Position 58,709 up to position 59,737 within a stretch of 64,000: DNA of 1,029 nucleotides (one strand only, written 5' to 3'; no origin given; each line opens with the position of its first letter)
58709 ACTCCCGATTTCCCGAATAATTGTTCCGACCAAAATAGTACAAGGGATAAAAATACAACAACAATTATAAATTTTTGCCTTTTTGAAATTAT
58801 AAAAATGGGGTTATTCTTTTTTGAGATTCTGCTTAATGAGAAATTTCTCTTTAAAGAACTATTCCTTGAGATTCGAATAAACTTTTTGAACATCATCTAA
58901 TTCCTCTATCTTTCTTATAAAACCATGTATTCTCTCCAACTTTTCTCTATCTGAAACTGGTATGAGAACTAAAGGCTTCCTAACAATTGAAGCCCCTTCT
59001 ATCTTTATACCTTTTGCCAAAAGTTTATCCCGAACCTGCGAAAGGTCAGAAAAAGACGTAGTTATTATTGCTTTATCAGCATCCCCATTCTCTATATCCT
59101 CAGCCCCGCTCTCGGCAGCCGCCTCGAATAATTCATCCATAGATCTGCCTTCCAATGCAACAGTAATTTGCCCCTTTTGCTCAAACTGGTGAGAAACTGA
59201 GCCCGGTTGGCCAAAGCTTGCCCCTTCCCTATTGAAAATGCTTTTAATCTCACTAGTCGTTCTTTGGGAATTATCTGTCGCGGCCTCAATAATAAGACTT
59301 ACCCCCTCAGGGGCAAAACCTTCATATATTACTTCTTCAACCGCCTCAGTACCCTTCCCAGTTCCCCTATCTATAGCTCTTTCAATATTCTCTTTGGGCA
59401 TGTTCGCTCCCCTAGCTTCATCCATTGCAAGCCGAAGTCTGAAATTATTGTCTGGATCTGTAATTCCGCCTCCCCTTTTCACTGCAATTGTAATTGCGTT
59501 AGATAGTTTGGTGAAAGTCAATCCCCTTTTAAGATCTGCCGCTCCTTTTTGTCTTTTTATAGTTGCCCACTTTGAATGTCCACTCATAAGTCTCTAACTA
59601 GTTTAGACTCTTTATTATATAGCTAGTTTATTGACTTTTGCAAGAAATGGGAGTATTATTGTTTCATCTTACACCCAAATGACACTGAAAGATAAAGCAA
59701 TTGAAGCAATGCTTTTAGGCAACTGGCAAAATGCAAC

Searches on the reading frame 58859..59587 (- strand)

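Call 65: search_protein_families(library=pfam, proteins=[window:58859-59587:-], max_evalue=0.001)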
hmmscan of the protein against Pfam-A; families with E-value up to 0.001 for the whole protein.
window:58859-59587:- (242 aa): 2 families
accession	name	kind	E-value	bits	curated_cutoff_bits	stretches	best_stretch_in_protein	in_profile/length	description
PF01709.26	Transcrip_reg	-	1.1e-47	162.1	27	1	84-240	2-160/160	TACO1/YebC second and third domain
PF20772.2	TACO1_YebC_N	-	1.3e-29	102.9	36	1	5-78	1-73/73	TACO1/YebC protein N-terminal domain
